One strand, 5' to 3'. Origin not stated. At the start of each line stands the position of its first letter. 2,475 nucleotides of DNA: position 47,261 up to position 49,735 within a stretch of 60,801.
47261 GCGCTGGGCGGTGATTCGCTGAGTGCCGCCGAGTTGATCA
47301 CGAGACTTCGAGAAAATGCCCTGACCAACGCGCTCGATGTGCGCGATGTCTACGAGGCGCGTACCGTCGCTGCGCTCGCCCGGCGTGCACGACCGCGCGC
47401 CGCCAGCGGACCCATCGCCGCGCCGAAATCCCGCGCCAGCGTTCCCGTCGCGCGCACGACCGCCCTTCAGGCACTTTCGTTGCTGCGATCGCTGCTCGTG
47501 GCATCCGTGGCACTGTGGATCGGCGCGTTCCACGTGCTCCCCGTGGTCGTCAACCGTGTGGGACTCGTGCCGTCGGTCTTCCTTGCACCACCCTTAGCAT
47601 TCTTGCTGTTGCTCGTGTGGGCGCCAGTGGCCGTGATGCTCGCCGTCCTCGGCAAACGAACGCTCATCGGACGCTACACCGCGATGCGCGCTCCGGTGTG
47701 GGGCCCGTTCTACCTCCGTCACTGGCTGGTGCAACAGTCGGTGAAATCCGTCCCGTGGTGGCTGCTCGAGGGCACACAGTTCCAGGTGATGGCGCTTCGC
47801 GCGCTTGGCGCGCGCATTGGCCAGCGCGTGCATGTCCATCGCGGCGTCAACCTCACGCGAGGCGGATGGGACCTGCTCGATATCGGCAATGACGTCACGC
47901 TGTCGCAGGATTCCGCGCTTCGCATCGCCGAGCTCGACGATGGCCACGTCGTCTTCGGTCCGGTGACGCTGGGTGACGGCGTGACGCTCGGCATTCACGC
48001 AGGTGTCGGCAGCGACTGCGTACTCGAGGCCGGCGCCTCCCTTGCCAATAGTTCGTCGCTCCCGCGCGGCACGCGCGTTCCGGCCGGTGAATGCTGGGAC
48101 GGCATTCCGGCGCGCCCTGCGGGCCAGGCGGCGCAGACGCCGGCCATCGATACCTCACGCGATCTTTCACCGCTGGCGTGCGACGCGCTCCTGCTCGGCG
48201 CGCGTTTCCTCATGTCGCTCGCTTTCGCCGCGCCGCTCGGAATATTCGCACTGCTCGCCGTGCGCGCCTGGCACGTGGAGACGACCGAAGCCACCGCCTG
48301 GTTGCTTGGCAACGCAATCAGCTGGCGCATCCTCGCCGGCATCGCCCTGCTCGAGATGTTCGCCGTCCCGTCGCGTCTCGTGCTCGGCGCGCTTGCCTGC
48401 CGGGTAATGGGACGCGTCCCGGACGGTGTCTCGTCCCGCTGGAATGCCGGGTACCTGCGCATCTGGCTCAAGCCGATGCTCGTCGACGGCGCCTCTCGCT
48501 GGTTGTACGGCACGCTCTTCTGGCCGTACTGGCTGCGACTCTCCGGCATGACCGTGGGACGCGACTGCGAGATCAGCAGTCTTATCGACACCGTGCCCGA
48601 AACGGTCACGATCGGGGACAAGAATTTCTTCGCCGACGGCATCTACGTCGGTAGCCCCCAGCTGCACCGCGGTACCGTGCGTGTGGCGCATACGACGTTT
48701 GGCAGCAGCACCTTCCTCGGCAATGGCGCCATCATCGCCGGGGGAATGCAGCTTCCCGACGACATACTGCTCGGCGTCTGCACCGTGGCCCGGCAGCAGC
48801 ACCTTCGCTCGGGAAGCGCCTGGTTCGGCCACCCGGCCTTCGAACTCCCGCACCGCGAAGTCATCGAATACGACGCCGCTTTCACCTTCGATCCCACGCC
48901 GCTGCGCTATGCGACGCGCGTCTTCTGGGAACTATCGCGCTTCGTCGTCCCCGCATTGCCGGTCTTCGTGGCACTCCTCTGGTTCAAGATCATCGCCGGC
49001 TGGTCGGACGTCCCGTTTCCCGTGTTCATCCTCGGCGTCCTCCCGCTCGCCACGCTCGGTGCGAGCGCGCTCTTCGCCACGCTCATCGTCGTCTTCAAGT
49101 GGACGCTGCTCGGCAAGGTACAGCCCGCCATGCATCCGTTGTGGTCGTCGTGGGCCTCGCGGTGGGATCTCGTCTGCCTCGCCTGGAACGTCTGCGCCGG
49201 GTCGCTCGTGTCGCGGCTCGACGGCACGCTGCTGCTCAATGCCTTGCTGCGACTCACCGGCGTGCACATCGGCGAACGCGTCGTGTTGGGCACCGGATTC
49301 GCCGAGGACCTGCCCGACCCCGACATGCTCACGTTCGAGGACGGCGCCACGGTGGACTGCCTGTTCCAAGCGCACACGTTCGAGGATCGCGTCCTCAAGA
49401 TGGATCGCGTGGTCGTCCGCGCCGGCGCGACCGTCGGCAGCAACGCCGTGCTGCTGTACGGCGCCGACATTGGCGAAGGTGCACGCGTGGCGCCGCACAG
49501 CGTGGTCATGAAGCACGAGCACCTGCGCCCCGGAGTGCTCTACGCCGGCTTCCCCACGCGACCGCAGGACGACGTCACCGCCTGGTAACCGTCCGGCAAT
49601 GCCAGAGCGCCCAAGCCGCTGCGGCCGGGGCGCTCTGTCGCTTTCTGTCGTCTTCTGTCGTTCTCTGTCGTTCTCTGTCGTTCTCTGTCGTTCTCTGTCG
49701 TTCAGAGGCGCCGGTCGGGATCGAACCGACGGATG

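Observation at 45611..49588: Stand-alone Pls/PosA-type membrane NRPS: candidate homopoly(amino acid) synthetase in a non-actinomycete background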

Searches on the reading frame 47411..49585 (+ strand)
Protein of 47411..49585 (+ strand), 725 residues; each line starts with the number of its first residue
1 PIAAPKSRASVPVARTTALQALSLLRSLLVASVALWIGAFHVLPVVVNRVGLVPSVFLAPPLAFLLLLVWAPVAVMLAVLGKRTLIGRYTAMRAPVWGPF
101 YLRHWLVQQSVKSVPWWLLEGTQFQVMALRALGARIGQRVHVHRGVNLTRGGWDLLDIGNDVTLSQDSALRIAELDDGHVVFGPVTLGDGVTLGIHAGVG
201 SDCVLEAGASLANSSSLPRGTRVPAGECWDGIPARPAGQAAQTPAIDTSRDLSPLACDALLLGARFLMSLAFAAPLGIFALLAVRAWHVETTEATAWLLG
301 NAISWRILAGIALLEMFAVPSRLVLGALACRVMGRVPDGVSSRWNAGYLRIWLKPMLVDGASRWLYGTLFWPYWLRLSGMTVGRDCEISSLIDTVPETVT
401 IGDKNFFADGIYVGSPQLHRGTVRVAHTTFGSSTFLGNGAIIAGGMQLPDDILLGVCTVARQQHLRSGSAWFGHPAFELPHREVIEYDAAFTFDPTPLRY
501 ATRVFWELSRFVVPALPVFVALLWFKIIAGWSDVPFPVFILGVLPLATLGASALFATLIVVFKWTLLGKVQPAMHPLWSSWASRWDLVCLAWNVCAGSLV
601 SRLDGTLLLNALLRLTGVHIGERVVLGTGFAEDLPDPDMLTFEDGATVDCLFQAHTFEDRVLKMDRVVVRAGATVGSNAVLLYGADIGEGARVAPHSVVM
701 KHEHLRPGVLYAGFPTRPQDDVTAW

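Call 24: search_solved_structures(query=window:47411-49585:+, max_evalue=1, show_alignments=3)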
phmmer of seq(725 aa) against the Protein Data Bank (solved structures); distinct sequences matched with E-value up to 1: 46.
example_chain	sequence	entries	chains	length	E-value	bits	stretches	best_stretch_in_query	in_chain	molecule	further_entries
9f5x_u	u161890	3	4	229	1.3e-05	26.9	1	181-236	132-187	CAG1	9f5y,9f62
3ixc_A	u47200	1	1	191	8.2e-05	24.3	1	94-235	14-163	Hexapeptide transferase family protein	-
9gva_AAA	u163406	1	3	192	0.00014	23.5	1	634-717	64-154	Hexapeptide transferase family protein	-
7tgh_C2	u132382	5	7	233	0.0014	20.2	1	185-236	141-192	Gamma-carbonic anhydrase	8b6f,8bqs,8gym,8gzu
8iuf_G3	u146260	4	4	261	0.0016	20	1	669-719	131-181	NDUCA3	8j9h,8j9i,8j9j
8iuf_G2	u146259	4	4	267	0.0017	19.9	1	669-719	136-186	NDUCA2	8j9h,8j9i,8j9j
4mzu_A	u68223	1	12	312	0.0043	18.6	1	662-702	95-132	WxcM-like protein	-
7ar9_z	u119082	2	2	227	0.0063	18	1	394-480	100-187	CA3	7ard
7ar7_y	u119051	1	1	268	0.0089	17.5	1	181-235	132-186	Gamma carbonic anhydrase 2, mitochondrial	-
7aqq_y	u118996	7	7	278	0.011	17.3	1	181-235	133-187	Gamma carbonic anhydrase 2, mitochondrial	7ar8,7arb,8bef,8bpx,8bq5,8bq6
7s3u_A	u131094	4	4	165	0.013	17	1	664-702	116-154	N-acetyltransferase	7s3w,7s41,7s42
7s43_A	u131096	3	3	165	0.013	17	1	664-702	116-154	N-acetyltransferase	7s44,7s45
3r3r_A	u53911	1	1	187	0.016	16.7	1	423-479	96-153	ferripyochelin binding protein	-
7ar7_x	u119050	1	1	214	0.017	16.6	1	190-236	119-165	Gamma carbonic anhydrase-like 2, mitochondrial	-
3vnp_A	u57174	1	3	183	0.02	16.4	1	664-720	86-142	Hypothetical conserved protein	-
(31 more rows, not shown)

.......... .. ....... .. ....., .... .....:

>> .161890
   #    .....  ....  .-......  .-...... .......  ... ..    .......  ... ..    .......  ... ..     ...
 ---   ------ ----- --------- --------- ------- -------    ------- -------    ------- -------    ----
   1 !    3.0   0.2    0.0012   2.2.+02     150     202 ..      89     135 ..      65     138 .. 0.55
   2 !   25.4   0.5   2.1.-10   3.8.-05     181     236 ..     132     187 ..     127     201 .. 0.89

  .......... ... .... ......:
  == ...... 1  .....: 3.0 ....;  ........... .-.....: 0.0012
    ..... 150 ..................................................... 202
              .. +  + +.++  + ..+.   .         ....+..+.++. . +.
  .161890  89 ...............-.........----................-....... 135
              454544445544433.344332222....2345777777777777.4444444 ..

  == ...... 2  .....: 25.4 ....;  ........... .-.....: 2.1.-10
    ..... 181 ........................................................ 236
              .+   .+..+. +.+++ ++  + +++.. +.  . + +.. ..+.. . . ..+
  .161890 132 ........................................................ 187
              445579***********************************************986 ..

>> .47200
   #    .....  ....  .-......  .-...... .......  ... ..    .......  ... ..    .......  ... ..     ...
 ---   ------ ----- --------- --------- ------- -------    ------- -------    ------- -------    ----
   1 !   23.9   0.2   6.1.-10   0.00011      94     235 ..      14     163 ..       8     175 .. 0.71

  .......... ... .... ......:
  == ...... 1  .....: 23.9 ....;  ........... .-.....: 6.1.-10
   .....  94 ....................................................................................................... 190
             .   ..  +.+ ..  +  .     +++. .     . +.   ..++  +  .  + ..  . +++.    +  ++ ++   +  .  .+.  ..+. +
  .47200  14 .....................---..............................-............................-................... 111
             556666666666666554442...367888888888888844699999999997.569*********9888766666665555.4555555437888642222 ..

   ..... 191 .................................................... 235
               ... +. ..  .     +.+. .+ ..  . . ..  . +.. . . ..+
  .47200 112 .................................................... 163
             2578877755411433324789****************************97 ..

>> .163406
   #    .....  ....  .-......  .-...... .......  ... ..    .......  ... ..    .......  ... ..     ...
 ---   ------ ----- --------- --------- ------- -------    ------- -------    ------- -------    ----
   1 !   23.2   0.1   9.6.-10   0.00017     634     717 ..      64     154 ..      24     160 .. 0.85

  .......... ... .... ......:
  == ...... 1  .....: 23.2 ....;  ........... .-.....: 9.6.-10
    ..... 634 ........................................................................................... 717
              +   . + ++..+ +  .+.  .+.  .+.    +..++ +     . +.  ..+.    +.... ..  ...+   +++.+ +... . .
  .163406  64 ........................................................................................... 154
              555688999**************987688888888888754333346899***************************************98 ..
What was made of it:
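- Checked: Each of the three soluble segments matches solved hexapeptide (LbH) proteins: 694-836, 994-1087 and 1222-1320 (call 24).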

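Call 35: find_related_loci(query=A2, collection=genome_contigs, flank=8000)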
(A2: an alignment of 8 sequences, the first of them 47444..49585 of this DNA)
Query A2 (714 aa) in genome_contigs; peptide patterns used: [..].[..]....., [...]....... (x = any residue, [..] = any of these).
445 stretches matched a pattern; 371 encode a relative of the query (tblastn E <= 1e-3); the best 80 are kept; 80 distinct loci.
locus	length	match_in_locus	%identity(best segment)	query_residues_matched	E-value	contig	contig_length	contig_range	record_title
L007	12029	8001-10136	91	1-712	0e+0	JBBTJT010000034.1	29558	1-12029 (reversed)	MAG: Gemmatimonadota bacterium isolate H51-bin165_1 H51_bin165_1_000000000034, whole genome shotgun sequence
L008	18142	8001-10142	75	1-714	0e+0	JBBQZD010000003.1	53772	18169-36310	MAG: Gemmatimonadales bacterium isolate Co_metawrap_2200 Cmw_2200_k141_5425530_length_53772_cov_17.0000, whole genome sh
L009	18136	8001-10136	71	1-712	0e+0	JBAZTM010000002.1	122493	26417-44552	MAG: Gemmatimonadaceae bacterium isolate SO_2017_GW1_202 NODE_1054_length_122493_cov_1.890239_OW334_2017, whole genome s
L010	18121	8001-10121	70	1-707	0e+0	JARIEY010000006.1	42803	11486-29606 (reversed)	MAG: Gemmatimonadota bacterium isolate BENA-out-Oct20 Bena-sal-Oct20-C799, whole genome shotgun sequence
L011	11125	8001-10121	70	1-707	0e+0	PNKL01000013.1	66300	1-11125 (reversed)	MAG: Gemmatimonas sp. isolate PR.004 PR_1000124_66300, whole genome shotgun sequence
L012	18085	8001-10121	70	1-707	0e+0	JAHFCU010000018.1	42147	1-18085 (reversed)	MAG: Gemmatimonadetes bacterium isolate nzgw229 NODE_1211_length_42148_cov_5.881148, whole genome shotgun sequence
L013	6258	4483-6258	80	1-592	0e+0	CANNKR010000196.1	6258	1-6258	MAG: Gemmatimonadetes bacterium isolate ZH-Oct18-98 genome assembly, contig: ZH-Oct18-C15043, whole genome shotgun seque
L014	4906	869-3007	60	1-714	0e+0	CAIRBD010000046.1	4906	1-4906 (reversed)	MAG: uncultured Gemmatimonadetes bacterium isolate Kiruna2_bin-1709 genome assembly, contig: bin-1709:046/848, whole gen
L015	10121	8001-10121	71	1-707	0e+0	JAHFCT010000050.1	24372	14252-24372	MAG: Gemmatimonadetes bacterium isolate nzgw228 NODE_1122_length_24373_cov_6.479960, whole genome shotgun sequence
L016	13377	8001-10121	55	6-710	0e+0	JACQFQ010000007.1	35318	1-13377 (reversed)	MAG: Verrucomicrobia bacterium isolate NC_groundwater_1051_Pr1_S-0.65um_63_17 Montesol18_Sp65_coassembly_scaffold_55426,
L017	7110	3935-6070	57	3-713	0e+0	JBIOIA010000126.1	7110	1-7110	MAG: Gemmatimonadales bacterium isolate GcC11-17 k141_2087585_length_7110_cov_30.0633, whole genome shotgun sequence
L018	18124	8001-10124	56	3-708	0e+0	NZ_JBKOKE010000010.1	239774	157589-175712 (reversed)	Horticoccus sp. 23ND18S-11 23ND18S-11_10, whole genome shotgun sequence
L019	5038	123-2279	57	10-710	0e+0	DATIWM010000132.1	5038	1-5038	MAG TPA_asm: Thermoanaerobaculia bacterium isolate SMAG_U15223 k141_3649203, whole genome shotgun sequence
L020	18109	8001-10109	55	6-707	0e+0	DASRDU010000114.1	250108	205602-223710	MAG TPA_asm: Blastocatellia bacterium isolate SMAG_U9988 k141_749618, whole genome shotgun sequence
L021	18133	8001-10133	53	6-708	0e+0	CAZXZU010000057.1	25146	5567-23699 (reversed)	MAG TPA_asm: uncultured Heliomicrobium sp. isolate binchicken_co248_361 genome assembly, contig: NODE_1856_length_25146_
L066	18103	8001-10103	50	6-705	0e+0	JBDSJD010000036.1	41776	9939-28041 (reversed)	MAG: Steroidobacteraceae bacterium isolate cluster1_bin.314 k127_6777737, whole genome shotgun sequence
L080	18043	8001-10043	50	29-708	0e+0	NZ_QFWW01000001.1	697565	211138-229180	Lentzea terrae strain NEAU-LZS 42 scaffold1, whole genome shotgun sequence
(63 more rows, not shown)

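Call 43: predict_structure(alignment_id=A1)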
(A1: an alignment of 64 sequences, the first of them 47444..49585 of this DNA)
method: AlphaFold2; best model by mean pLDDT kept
length: 714 residues; sequences in the alignment: 64
mean_pLDDT: 90.1   pTM: 0.91
mean pLDDT of the five models: 90.1, 89.8, 89.7, 87.9, 87.2
residues with pLDDT >= 90: 484; 70-90: 192; 50-70: 31; < 50: 7
segments of 3 or more residues with pLDDT < 50: 645-651
pLDDT, mean of each block of 10 residues (from residue 1): 90 94 95 94 93 96 98 97 94 95 93 96 95 92 97 95 94 98 96 98 95 97 95 87 92 95 91 86 86 84 88 96 94 92 94 87 96 90 95 90 82 94 92 94 92 91 88 63 79 89 87 91 93 94 89 86 62 84 85 91 93 87 80 94 53 82 94 94 93 94 90 59
secondary structure, 60 per line:
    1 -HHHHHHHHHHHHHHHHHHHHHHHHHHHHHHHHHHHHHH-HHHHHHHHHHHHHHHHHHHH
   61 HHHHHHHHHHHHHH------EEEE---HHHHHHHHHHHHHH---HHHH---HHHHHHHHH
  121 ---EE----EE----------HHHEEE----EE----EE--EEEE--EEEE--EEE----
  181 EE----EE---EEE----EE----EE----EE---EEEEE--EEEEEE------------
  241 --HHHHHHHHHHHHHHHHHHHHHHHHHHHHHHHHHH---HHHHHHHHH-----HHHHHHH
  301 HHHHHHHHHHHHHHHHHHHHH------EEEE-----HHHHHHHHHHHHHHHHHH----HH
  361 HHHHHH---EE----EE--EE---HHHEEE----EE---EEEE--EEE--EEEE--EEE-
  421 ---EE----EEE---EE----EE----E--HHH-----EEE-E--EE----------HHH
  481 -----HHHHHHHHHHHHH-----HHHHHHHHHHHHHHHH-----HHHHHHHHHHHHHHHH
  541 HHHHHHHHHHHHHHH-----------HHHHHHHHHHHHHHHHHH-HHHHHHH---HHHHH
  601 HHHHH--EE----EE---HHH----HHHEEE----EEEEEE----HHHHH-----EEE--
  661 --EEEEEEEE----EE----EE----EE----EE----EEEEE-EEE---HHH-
elements in order (helices of 4 or more, strands of 3 or more residues): H2-39 H41-74 E81-84 H88-101 H105-108 H112-120 E145-147 E162-165 E168-171 E174-176 E192-194 E216-220 E223-228 H243-276 H280-288 H294-321 E328-331 H337-354 H359-366 E388-390 E400-403 E406-408 E411-414 E417-419 E430-432 E459-461 H486-498 H504-519 H525-555 H567-584 H586-592 H596-605 E629-631 E636-641 H646-650 E656-658 E663-670 E699-703 E705-707
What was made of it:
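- The AF2 model of res 612-1325 is confident (pLDDT 90.1, pTM 0.91) and has six long helices and three beta-helical blocks (call 43).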

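Call 46: fold_search(model_id=the predicted structure, library=pdb)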
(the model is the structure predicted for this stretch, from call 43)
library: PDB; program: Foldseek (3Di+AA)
matches with E <= 10: 450; with E <= 0.001: 46
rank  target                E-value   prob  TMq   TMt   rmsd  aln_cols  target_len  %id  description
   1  3srt_B                9.2e-05  1.00  0.17  0.56   6.2       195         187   13  The crystal structure of a maltose O-acetyltransferase from Clostridium difficile 630 (released 2011-08-03)
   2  7aqq_z                1.0e-04  1.00  0.13  0.36   8.0       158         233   22  Cryo-EM structure of Arabidopsis thaliana Complex-I (membrane core) (released 2021-12-08)
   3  6sc4_B                1.1e-04  1.00  0.12  0.41   9.6       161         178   16  Gamma-Carbonic Anhydrase from the Haloarchaeon Halobacterium sp. (released 2020-04-22)
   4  4isx_B                1.1e-04  1.00  0.17  0.56   6.4       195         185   14  The crystal structure of maltose o-acetyltransferase from clostridium difficile 630 in complex with acetyl-coa (released 2013-01-30)
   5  6sc4_A                1.2e-04  1.00  0.10  0.33   9.7       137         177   14  Gamma-Carbonic Anhydrase from the Haloarchaeon Halobacterium sp. (released 2020-04-22)
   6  3tio_F                1.5e-04  1.00  0.13  0.48   8.9       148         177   16  Crystal structures of yrdA from Escherichia coli, a homologous protein of gamma-class carbonic anhydrase, show possibl (released 2012-08-01)
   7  9f5x_s                1.5e-04  1.00  0.11  0.24  10.9       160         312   19  Structure of the Chlamydomonas reinhardtii respiratory supercomplex I1 III2 IV2 (released 2025-03-12)
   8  3tio_B                1.8e-04  1.00  0.12  0.49   3.6       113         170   19  Crystal structures of yrdA from Escherichia coli, a homologous protein of gamma-class carbonic anhydrase, show possibl (released 2012-08-01)
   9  3ixc                  1.8e-04  1.00  0.12  0.50   8.6       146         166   20  Crystal structure of hexapeptide transferase family protein from Anaplasma phagocytophilum (released 2009-09-22)
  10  3r3r                  1.8e-04  1.00  0.12  0.46  10.0       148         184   18  Structure of the YrdA ferripyochelin binding protein from Salmonella enterica (released 2011-03-30)
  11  9f5x_u                2.4e-04  1.00  0.10  0.32   9.8       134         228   22  Structure of the Chlamydomonas reinhardtii respiratory supercomplex I1 III2 IV2 (released 2025-03-12)
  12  3r1w_A                2.6e-04  1.00  0.12  0.47   8.4       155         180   15  Crystal structure of a carbonic anhydrase from a crude oil degrading psychrophilic library (released 2011-03-23)
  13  3r1w_B                2.7e-04  1.00  0.12  0.47   8.3       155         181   15  Crystal structure of a carbonic anhydrase from a crude oil degrading psychrophilic library (released 2011-03-23)
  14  3tio_A                2.8e-04  1.00  0.13  0.49   9.3       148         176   16  Crystal structures of yrdA from Escherichia coli, a homologous protein of gamma-class carbonic anhydrase, show possibl (released 2012-08-01)
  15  3tio_D                3.1e-04  1.00  0.12  0.49   9.3       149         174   15  Crystal structures of yrdA from Escherichia coli, a homologous protein of gamma-class carbonic anhydrase, show possibl (released 2012-08-01)
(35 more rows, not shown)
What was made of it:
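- On Pls/PosA family NRPS (cationic homo-polyamino-acid synthetases; NCBIfam TIGR02353): The LbH fold of each repeat is supported by calls 24, 43 and 46, and the whole-domain model has pTM 0.91.
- Closest known: Trimeric hexapeptide-repeat. Same: Each of C1, C2 and C3 matches this fold by sequence and by structure (calls 24, 46).
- Its best structural matches are trimeric LbH acyltransferases such as maltose, galactoside and serine acetyltransferases, and gamma-CA-like proteins (call 46).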

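Call 47: search_dna_similar(query=window:47444-49585:+, collection=plasmids, mode=protein, max_evalue=1e-10, max_rows=30)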
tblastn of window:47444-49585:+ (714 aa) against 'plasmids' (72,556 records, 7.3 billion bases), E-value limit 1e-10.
Records with a match: 68; places in all: 73; records where one place covers at least 80% of the query: 47.
Best place of each record, by identity: <60% 68.
By first word of the organism name: Streptomyces 12; Rhizobium 8; Rhodococcus 7; Shinella 7; Mycobacterium 5; Azospirillum 5; Acinetobacter 4; Pseudonocardia 4; Streptantibioticus 2; Phyllobacterium 2; and 10 more.
By predicted mobility (MOB-suite, as given by PLSDB): non-mobilizable 40; mobilizable 26; conjugative 2.
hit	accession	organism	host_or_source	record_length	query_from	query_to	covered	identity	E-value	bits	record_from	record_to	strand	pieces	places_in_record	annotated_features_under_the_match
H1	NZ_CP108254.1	Streptomyces sp. NBC_00060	-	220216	71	707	89%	51.7%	7e-179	573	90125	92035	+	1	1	amino acid adenylation domain-containing protein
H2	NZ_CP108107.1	Streptomyces sp. NBC_00224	-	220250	71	707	89%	51.7%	7e-179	573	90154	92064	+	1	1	amino acid adenylation domain-containing protein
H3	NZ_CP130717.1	Streptomyces sp. NBC_00150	-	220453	71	707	89%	51.7%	7e-179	573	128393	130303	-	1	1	amino acid adenylation domain-containing protein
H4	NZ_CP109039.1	Streptomyces sp. NBC_00648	-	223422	71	707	89%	51.4%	3e-174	560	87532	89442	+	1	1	amino acid adenylation domain-containing protein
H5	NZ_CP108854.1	Streptomyces sp. NBC_00841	-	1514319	71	710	90%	31.5%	4e-56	215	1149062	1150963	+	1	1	record has no annotation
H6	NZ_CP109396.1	Streptomyces sp. NBC_01527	-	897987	82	710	88%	31.9%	3e-56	216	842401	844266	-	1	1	Pls/PosA family non-ribosomal peptide synthetase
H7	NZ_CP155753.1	Sphingomonas parapaucimobilis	Chinese cabbage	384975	76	706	88%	31.6%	2e-65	243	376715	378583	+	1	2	Pls/PosA family non-ribosomal peptide synthetase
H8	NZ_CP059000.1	Mycobacterium avium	Homo sapiens,sputum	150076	70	707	89%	30.0%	4e-36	154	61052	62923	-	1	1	Pls/PosA family non-ribosomal peptide synthetase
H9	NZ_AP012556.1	Mycobacterium avium subsp. hominissuis TH135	-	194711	70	707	89%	30.0%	4e-36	154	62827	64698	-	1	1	Pls/PosA family non-ribosomal peptide synthetase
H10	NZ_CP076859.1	Mycobacterium avium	Homo sapiens,sputum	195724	70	707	89%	30.0%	4e-36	154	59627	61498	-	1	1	Pls/PosA family non-ribosomal peptide synthetase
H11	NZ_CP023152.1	Mycobacterium intracellulare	Homo sapiens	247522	70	707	89%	30.0%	4e-36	154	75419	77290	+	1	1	Pls/PosA family non-ribosomal peptide synthetase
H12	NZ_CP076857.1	Mycobacterium avium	Homo sapiens,sputum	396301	70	707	89%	30.0%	4e-36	154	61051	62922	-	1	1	Pls/PosA family non-ribosomal peptide synthetase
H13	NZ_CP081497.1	Streptomyces sp. BHT-5-2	whole organism,plant soil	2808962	72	704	89%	30.2%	2e-43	177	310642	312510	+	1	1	none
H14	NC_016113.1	Streptantibioticus cattleyicolor NRRL 8057 = DSM 46488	-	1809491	72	709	89%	29.9%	1e-41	171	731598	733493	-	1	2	none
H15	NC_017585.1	Streptantibioticus cattleyicolor NRRL 8057 = DSM 46488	-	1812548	72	709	89%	29.9%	1e-41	171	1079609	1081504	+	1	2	none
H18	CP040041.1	Acinetobacter baumannii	Homo sapiens,blood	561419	71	707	89%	29.7%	9e-58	220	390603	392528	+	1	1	amino acid adenylation domain-containing protein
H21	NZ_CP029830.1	Azospirillum ramasamyi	single cell,Cow dung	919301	71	707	89%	29.5%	1e-59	226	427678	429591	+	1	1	Pls/PosA family non-ribosomal peptide synthetase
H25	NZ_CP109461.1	Streptomyces sp. NBC_01454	-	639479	72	704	89%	29.5%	4e-42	172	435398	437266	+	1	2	pls: epsilon-poly-L-lysine synthase Pls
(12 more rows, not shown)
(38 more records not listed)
